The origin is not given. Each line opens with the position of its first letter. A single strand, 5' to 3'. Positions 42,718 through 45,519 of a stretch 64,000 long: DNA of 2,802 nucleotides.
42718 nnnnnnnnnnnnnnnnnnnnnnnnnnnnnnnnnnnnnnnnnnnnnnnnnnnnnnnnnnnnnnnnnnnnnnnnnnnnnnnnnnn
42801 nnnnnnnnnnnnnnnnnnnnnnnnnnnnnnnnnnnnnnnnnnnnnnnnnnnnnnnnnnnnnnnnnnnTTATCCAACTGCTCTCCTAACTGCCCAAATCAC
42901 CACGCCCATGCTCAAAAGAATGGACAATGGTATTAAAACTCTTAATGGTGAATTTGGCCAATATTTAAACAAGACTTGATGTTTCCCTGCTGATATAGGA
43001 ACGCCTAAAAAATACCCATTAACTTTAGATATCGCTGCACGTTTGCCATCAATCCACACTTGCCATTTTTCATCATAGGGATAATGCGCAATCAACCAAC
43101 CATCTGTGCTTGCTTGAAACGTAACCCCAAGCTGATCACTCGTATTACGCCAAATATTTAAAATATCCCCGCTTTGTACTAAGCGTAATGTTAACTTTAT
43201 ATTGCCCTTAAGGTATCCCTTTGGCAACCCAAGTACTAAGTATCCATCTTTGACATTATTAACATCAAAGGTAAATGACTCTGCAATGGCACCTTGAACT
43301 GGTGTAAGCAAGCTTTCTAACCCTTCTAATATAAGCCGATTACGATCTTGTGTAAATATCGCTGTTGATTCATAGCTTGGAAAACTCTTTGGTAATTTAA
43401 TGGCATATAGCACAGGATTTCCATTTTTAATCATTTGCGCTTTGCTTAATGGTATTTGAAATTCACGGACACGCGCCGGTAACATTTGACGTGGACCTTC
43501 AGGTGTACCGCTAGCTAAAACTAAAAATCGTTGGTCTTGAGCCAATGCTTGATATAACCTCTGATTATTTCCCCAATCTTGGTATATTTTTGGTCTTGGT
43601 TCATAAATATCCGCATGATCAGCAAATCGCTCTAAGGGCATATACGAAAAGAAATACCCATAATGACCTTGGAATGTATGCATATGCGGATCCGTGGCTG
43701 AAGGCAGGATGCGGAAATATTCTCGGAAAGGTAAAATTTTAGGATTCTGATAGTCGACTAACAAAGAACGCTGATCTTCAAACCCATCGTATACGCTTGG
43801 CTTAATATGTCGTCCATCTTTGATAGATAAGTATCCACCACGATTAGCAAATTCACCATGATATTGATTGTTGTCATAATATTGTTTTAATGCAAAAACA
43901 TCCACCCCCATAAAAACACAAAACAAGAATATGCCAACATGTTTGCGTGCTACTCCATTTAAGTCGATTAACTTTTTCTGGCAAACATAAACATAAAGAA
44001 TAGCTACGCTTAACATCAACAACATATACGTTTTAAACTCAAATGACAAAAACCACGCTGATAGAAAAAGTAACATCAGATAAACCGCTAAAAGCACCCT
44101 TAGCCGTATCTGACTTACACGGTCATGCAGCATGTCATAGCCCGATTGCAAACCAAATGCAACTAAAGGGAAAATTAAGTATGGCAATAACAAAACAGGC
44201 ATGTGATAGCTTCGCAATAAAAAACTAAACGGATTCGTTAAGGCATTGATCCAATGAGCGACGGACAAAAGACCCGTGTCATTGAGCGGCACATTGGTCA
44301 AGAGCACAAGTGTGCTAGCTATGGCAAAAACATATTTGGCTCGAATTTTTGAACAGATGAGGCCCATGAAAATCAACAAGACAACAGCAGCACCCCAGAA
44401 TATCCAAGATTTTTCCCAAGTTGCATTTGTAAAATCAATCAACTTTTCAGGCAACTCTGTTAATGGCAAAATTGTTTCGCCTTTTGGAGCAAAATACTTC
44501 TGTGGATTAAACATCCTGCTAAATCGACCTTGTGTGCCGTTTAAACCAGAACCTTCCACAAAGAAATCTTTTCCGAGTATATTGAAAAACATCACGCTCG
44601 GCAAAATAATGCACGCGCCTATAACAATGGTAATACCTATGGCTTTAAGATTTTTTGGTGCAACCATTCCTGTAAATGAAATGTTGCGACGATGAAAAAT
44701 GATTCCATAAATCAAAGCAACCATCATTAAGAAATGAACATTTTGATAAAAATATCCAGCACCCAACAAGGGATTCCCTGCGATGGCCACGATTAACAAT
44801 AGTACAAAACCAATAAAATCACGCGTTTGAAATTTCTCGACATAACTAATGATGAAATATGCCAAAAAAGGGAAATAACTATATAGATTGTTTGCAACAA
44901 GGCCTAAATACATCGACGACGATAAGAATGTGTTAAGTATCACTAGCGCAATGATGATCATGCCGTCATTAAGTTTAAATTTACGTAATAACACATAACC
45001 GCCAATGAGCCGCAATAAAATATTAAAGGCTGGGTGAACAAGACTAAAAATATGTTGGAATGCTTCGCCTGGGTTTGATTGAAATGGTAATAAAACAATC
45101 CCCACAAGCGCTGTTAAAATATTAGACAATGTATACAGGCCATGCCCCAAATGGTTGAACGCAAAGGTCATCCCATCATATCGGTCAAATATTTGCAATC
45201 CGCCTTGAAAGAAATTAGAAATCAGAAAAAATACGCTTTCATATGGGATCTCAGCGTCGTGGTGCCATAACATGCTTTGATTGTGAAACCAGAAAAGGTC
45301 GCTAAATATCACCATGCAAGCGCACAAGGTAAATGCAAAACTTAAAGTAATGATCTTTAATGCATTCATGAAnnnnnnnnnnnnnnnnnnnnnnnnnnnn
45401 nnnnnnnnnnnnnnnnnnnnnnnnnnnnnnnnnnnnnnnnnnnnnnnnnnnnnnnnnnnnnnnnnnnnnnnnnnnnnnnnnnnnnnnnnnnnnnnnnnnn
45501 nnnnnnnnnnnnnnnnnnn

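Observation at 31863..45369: Three YfhO-like (subfamily B) paralogs alternate with family-A genes and are translationally coupled to them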

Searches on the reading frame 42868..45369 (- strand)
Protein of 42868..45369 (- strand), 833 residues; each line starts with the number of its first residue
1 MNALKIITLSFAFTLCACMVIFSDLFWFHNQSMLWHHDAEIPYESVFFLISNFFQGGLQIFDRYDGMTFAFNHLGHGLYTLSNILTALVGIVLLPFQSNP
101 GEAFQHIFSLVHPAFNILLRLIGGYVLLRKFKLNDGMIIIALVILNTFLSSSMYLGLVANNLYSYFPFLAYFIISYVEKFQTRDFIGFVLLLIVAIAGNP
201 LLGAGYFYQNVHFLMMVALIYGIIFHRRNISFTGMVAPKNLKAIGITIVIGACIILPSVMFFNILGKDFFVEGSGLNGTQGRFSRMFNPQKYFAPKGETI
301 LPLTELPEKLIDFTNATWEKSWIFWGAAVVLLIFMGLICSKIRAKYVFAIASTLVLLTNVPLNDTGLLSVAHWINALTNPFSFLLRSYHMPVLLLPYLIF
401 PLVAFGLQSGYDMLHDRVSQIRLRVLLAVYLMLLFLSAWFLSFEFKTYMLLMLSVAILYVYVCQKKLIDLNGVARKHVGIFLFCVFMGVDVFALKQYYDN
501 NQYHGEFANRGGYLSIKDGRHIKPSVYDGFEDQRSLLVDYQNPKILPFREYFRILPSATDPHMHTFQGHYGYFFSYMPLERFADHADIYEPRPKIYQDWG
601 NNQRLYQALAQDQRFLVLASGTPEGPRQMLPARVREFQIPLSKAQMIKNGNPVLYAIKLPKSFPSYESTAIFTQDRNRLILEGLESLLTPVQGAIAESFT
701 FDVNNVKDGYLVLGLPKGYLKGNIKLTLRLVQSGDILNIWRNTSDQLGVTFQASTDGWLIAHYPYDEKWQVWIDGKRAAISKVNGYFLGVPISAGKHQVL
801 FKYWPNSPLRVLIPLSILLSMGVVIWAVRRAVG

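Call 4: search_protein_families(library=pfam, proteins=[window:42868-45369:-], max_evalue=0.01)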
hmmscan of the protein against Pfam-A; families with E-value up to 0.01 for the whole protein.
window:42868-45369:- (833 aa): 1 family
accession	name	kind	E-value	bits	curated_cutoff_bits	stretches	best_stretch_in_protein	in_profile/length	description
PF09586.16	YfhO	-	1.6e-14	53.7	28.5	1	742-806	761-826/835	Bacterial membrane protein YfhO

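Call 7: search_protein_families(library=ncbifam, proteins=[window:42868-45369:-], max_evalue=0.1)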
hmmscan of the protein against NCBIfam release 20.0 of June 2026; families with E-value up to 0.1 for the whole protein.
window:42868-45369:- (833 aa): 1 family
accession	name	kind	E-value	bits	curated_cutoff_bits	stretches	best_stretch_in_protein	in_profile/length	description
NF047589.1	GlcsyltransPgfM1Strep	equivalog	6.3e-07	27.8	1400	1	758-818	883-942/955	glycosyltransferase PgfM1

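Call 8: search_solved_structures(query=window:42868-45369:-, max_evalue=1)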
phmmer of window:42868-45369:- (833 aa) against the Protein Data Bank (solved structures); distinct sequences matched with E-value up to 1: 0.

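Call 15: find_homologous_proteins(query=window:42868-45369:-)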
Query window:42868-45369:- (833 aa): 24 proteins with E <= 0.001 among 8000 candidates.
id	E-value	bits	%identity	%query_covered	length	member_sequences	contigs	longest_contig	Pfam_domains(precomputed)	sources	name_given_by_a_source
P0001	0.0e+0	1904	100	100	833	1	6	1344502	PF09586.17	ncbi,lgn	-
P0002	0.0e+0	1183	62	100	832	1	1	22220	PF09586.17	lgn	-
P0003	0.0e+0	1072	57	99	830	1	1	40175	PF09586.17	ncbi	-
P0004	0.0e+0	1043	55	98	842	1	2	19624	PF09586.17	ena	-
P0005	2.4e-247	842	48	99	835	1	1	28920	PF09586.17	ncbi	-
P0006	7.5e-236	804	45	99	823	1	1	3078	PF09586.17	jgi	jgi:hypothetical protein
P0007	2.0e-218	746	43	97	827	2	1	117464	PF09586.17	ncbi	-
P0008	4.2e-207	709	41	99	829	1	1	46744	PF09586.17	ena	-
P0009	2.7e-156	541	36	98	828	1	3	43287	PF09586.17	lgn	-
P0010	2.3e-154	534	34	98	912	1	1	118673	PF09586.17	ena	-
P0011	6.7e-151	523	36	98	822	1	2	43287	PF09586.17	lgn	-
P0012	1.1e-146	509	35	99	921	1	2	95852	PF09586.17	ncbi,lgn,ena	-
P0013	1.5e-138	482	34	99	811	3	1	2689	PF09586.17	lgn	-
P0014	2.2e-133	465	32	98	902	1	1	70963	PF09586.17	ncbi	-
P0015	5.8e-131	457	34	97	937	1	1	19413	PF09586.17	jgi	jgi:hypothetical protein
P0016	7.3e-127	443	32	98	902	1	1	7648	PF09586.17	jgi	jgi:hypothetical protein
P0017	4.5e-124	434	31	99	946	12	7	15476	PF09586.17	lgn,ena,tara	tara:strand:+ start:119 stop:2959 length:2841 start_codon:yes stop_codon:yes gene_type:complete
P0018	1.3e-121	426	31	99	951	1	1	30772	PF09586.17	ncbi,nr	ncbi:YfhO family protein [Nitrospinaceae bacterium]|nr:YfhO family protein [Nitrospinaceae bacterium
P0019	2.9e-120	421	30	100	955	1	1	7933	PF09586.17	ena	-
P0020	9.7e-91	324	28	98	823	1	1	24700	PF09586.17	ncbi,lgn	-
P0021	1.1e-82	297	28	97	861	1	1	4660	PF09586.17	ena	-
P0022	1.4e-82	297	31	49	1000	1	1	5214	PF09586.17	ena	-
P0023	2.1e-78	283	30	35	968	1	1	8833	PF09586.17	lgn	-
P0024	3.0e-60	223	25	97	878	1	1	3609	PF09586.17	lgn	-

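Call 16: find_encoding_contigs(protein=P0001, flank=10000, max_places=4)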
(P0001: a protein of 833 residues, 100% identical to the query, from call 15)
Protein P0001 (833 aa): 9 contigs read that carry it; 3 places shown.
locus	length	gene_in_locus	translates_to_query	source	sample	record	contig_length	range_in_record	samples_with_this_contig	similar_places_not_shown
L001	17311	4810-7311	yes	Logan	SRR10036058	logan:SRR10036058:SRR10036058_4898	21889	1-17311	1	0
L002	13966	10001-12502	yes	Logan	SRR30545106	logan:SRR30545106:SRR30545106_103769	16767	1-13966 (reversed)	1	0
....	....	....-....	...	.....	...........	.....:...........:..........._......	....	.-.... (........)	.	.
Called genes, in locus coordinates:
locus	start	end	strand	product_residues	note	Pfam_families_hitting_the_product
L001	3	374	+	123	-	?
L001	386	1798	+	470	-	PF01266:DAO (weak), PF01593:Amino_oxidase, PF12831:FAD_oxidored, PF13450:NAD_binding_8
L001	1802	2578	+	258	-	PF00106:adh_short, PF01370:Epimerase (weak), PF13561:adh_short_C2, PF08659:KR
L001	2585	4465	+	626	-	PF13522:GATase_6, PF13537:GATase_7, PF12481:DUF3700 (weak), PF00733:Asn_synthase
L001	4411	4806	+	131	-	-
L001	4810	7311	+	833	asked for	PF09586:YfhO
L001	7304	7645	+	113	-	-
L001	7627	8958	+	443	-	PF01266:DAO (faint), PF01494:FAD_binding_3 (faint), PF07992:Pyr_redox_2 (faint), PF13450:NAD_binding_8 (faint), PF00732:GMC_oxred_N, PF05199:GMC_oxred_C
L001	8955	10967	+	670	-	-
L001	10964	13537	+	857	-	PF09586:YfhO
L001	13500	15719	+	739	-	-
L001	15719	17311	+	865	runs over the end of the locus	PF09586:YfhO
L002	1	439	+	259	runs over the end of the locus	PF00106:adh_short, PF13561:adh_short_C2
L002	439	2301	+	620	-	-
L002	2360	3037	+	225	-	PF13489:Methyltransf_23, PF13847:Methyltransf_31, PF08241:Methyltransf_11, PF08242:Methyltransf_12, PF13649:Methyltransf_25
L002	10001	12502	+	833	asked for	PF09586:YfhO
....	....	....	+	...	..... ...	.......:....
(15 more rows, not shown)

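Call 24: search_solved_structures(query=A4, max_evalue=10)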
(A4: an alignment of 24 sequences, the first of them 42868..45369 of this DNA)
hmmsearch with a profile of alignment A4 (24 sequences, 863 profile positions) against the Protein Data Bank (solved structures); distinct sequences matched with E-value up to 10: 1.
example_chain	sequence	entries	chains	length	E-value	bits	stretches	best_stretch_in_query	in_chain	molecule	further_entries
6yro_D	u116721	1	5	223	1.2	10.3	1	699-748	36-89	SadP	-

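Call 34: search_protein_families(library=pfam, alignment_id=A4, max_evalue=0.01)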
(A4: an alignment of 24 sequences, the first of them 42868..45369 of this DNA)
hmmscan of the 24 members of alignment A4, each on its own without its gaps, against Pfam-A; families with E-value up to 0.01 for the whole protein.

A. member 1, window:42868-45369:- (833 aa): 1 family
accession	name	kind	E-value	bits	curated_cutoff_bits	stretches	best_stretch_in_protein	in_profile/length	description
PF09586.16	YfhO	-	1.6e-14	53.7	28.5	1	742-806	761-826/835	Bacterial membrane protein YfhO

B. families by the number of members that match (of 24 scanned): 2 families
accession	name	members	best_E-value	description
PF09586.16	YfhO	24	1.1e-15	Bacterial membrane protein YfhO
PF04507.18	DUF576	1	0.0042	Csa1 family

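Call 38: predict_structure(alignment_id=A4)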
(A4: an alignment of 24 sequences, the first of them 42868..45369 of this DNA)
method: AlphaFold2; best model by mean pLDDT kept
length: 833 residues; sequences in the alignment: 24
mean_pLDDT: 88.2   pTM: 0.90
mean pLDDT of the five models: 88.2, 86.4, 85.9, 85.8, 85.7
residues with pLDDT >= 90: 452; 70-90: 344; 50-70: 25; < 50: 12
segments of 3 or more residues with pLDDT < 50: 506-517
pLDDT, mean of each block of 10 residues (from residue 1): 90 95 90 81 93 81 88 90 96 89 93 96 97 96 94 85 95 94 93 93 91 96 90 80 93 95 89 81 79 69 84 76 86 96 95 91 83 90 80 90 97 91 94 93 90 95 73 84 93 88 51 47 83 86 90 82 80 90 83 88 88 92 89 92 88 89 86 87 85 89 79 87 86 91 91 95 93 96 94 96 92 94 95 89
secondary structure, 60 per line:
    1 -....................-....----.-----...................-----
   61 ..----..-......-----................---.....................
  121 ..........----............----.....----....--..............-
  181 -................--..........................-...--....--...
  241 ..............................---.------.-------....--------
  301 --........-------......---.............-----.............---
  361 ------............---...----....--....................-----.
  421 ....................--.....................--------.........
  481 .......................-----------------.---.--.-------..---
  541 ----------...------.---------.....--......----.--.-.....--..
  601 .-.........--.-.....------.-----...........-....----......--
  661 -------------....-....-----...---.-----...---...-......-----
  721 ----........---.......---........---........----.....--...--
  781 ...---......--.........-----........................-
elements in order (helices of 4 or more, strands of 3 or more residues): H2-21 H23-26 H37-55 H70-75 H81-96 H100-130 H135-146 H151-155 H160-163 H166-179 H182-197 H200-225 H232-235 H238-268 H289-292 H303-310 H318-323 H327-339 H345-357 H367-378 H389-392 H395-414 H420-440 H443-463 H472-503 E551-553 H570-574 H579-582 H603-611 E616-620 E633-640 E645-648 E653-658 H674-677 E679-682 E688-690 E700-702 E710-715 E725-732 E736-742 E746-753 E757-764 E769-773 E776-778 E781-783 E787-792 E795-803 H809-832

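Call 40: find_encoding_contigs(protein=P0018, flank=10000, max_places=2)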
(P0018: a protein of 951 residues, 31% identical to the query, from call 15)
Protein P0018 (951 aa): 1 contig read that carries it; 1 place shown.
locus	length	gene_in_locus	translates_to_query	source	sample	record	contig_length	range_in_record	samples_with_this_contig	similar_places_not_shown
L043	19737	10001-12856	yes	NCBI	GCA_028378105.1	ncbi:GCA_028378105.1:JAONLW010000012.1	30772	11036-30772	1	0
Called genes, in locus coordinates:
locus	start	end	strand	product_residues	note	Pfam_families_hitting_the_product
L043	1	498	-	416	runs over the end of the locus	PF08421:Methyltransf_13, PF13489:Methyltransf_23, PF08241:Methyltransf_11 (weak), PF08242:Methyltransf_12 (weak), PF08484:Methyltransf_14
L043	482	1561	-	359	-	PF01073:3Beta_HSD, PF01370:Epimerase, PF04321:RmlD_sub_bind (weak), PF16363:GDP_Man_Dehyd, PF02719:Polysacc_synt_2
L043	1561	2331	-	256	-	PF00483:NTP_transferase, PF12804:NTP_transf_3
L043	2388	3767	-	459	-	PF13472:Lipase_GDSL_2 (weak)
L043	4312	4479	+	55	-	-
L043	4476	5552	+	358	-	-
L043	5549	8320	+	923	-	PF08757:CotH, PF05048:NosD (weak), PF13229:Beta_helix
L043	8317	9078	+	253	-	PF09359:VTC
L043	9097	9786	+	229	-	PF16316:DUF4956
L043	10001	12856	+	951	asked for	PF09586:YfhO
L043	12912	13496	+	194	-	-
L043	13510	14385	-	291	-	PF01040:UbiA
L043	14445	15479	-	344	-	PF01073:3Beta_HSD, PF01370:Epimerase, PF02719:Polysacc_synt_2 (weak), PF04321:RmlD_sub_bind, PF05368:NmrA (weak), PF13460:NAD_binding_10, PF16363:GDP_Man_Dehyd, PF07993:NAD_binding_4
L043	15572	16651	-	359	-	PF01073:3Beta_HSD, PF01370:Epimerase, PF02719:Polysacc_synt_2, PF04321:RmlD_sub_bind, PF05368:NmrA (faint), PF16363:GDP_Man_Dehyd, PF07993:NAD_binding_4, PF13460:NAD_binding_10 (weak)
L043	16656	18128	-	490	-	PF00890:FAD_binding_2 (faint), PF01266:DAO (faint), PF07992:Pyr_redox_2 (faint), PF00732:GMC_oxred_N, PF05199:GMC_oxred_C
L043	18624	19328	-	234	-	PF00702:Hydrolase, PF13419:HAD_2, PF13242:Hydrolase_like (weak)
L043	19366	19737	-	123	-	PF02698:DUF218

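Call 41: find_encoding_contigs(protein=P0012, flank=10000, max_places=2)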
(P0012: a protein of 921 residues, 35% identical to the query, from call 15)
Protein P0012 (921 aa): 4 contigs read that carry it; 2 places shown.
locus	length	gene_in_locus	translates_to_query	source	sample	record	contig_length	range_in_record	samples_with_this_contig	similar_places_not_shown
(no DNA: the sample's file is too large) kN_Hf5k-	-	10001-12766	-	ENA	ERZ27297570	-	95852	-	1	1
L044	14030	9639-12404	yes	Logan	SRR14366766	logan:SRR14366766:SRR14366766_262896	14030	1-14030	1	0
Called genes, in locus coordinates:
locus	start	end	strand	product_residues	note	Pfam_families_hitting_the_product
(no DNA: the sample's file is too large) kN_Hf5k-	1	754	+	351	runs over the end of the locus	PF06325:PrmA, PF05175:MTS (faint), PF06325:PrmA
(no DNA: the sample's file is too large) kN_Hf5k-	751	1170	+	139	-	PF00472:RF-1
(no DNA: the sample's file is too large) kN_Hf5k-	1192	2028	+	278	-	PF04794:YdjC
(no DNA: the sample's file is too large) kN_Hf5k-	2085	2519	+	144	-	PF01967:MoaC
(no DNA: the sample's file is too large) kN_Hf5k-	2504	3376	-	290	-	PF05050:Methyltransf_21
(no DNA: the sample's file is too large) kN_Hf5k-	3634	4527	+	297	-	PF04055:Radical_SAM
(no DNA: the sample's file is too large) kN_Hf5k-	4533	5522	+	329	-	PF01075:Glyco_transf_9 (faint)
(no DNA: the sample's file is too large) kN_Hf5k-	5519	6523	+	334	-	PF01073:3Beta_HSD, PF01370:Epimerase, PF02719:Polysacc_synt_2, PF04321:RmlD_sub_bind, PF05368:NmrA, PF07993:NAD_binding_4 (faint), PF16363:GDP_Man_Dehyd, PF13460:NAD_binding_10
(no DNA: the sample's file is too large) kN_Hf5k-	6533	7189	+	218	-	PF13489:Methyltransf_23, PF01209:Ubie_methyltran (faint), PF07021:MetW, PF13847:Methyltransf_31, PF08241:Methyltransf_11, PF08242:Methyltransf_12, PF13649:Methyltransf_25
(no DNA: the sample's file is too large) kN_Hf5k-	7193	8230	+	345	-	PF08240:ADH_N, PF00107:ADH_zinc_N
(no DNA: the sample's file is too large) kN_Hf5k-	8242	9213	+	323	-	PF00676:E1_dh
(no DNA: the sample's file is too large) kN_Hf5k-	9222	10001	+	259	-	PF13489:Methyltransf_23, PF01728:FtsJ (weak), PF05401:NodS, PF08003:Methyltransf_9, PF13847:Methyltransf_31, PF08241:Methyltransf_11, PF08242:Methyltransf_12, PF13649:Methyltransf_25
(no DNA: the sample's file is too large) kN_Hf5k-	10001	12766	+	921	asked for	PF09586:YfhO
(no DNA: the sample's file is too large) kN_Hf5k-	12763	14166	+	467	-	PF01266:DAO, PF01593:Amino_oxidase, PF01946:Thi4 (weak), PF03486:HI0933_like (faint), PF12831:FAD_oxidored, PF13450:NAD_binding_8, PF13738:Pyr_redox_3 (faint)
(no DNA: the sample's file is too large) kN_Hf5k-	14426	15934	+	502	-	PF02310:B12-binding, PF04055:Radical_SAM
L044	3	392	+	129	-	?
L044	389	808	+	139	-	PF00472:RF-1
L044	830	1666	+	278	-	PF04794:YdjC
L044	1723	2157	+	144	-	PF01967:MoaC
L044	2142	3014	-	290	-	PF05050:Methyltransf_21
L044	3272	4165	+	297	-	PF04055:Radical_SAM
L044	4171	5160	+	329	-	PF01075:Glyco_transf_9 (faint)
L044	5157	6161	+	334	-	PF01073:3Beta_HSD, PF01370:Epimerase, PF02719:Polysacc_synt_2, PF04321:RmlD_sub_bind, PF05368:NmrA, PF07993:NAD_binding_4 (faint), PF16363:GDP_Man_Dehyd, PF13460:NAD_binding_10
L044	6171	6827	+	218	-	PF13489:Methyltransf_23, PF01209:Ubie_methyltran (faint), PF07021:MetW, PF13847:Methyltransf_31, PF08241:Methyltransf_11, PF08242:Methyltransf_12, PF13649:Methyltransf_25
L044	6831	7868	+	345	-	PF08240:ADH_N, PF00107:ADH_zinc_N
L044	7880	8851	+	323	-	PF00676:E1_dh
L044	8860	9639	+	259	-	PF13489:Methyltransf_23, PF01728:FtsJ (weak), PF05401:NodS, PF08003:Methyltransf_9, PF13847:Methyltransf_31, PF08241:Methyltransf_11, PF08242:Methyltransf_12, PF13649:Methyltransf_25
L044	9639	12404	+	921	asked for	PF09586:YfhO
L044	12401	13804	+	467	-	PF01266:DAO, PF01593:Amino_oxidase, PF01946:Thi4 (weak), PF03486:HI0933_like (faint), PF12831:FAD_oxidored, PF13450:NAD_binding_8, PF13738:Pyr_redox_3 (faint)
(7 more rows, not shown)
